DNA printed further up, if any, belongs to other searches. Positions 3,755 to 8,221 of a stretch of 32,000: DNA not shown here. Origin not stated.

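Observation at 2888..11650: Cluster of giant or orphan surface proteins: a candidate host/prey-interaction module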

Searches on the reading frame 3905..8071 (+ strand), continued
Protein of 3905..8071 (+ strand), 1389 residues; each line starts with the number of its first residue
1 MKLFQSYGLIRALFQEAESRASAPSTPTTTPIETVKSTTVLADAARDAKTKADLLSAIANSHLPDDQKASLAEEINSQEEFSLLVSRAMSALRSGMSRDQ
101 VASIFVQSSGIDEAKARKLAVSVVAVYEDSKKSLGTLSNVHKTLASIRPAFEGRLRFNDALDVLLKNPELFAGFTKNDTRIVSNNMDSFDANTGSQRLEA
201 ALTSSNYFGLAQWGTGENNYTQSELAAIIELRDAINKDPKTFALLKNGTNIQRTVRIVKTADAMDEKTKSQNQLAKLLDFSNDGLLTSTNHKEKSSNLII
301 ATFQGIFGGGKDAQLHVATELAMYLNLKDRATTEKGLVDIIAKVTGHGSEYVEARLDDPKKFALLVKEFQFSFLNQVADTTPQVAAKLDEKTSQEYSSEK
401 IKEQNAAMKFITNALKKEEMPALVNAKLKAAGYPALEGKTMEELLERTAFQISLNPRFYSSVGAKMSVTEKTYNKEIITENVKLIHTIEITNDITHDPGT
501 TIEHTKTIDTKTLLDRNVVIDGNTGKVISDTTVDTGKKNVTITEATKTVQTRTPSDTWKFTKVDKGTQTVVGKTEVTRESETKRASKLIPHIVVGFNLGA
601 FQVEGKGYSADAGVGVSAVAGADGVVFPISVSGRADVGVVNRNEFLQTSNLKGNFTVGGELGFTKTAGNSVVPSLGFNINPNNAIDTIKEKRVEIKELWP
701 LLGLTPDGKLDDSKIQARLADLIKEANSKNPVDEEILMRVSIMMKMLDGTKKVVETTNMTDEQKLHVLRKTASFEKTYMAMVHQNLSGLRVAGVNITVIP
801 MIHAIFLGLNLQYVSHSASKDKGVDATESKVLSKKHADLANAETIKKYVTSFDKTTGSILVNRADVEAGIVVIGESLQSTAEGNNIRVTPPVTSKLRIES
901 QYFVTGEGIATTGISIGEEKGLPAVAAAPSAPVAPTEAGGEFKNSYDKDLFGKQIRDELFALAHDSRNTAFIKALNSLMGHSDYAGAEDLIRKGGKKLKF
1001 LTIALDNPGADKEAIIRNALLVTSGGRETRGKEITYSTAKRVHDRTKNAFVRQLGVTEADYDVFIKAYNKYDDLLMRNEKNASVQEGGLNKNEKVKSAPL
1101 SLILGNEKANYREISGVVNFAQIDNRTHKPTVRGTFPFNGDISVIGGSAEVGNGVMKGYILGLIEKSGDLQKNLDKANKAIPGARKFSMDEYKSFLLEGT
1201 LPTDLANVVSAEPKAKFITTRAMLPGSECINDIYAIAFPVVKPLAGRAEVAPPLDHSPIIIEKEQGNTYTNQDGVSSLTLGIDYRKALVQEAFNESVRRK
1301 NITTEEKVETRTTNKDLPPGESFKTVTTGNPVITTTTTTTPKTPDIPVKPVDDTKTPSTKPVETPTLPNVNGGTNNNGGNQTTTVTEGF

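Call 72: find_related_loci(query=A7, collection=genome_contigs, flank=8000)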
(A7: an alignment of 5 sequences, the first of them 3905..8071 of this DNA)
Query A7 (1389 aa) in genome_contigs; peptide patterns used: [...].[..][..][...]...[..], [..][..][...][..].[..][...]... (x = any residue, [..] = any of these).
204 stretches matched a pattern; 2 encode a relative of the query (tblastn E <= 1e-3); 2 distinct loci.
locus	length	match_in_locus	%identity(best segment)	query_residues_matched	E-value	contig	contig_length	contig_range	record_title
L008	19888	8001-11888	45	1-1337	0e+0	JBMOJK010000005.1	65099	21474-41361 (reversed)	MAG: Patescibacteria group bacterium isolate Deming_bin.574 contig662, whole genome shotgun sequence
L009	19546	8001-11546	32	136-1373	2e-149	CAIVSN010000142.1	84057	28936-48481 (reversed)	uncultured bacterium isolate Loclat_bin-20132 genome assembly, contig: bin-20132:142/186, whole genome shotgun sequence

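Call 80: search_protein_families(library=pfam, alignment_id=A2, max_evalue=0.01)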
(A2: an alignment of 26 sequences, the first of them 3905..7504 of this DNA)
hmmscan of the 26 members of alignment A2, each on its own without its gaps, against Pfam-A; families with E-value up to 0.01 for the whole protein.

A. member 1, window:3905-7504:+ (1200 aa): 0 families

B. families by the number of members that match (of 26 scanned): 2 families
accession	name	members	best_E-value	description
PF15615.11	TerB_C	1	0.0056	TerB-C domain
PF19760.4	DUF6247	1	0.0088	Family of unknown function (DUF6247)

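Call 99: find_encoding_contigs(protein=P0001, flank=1000, max_places=3)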
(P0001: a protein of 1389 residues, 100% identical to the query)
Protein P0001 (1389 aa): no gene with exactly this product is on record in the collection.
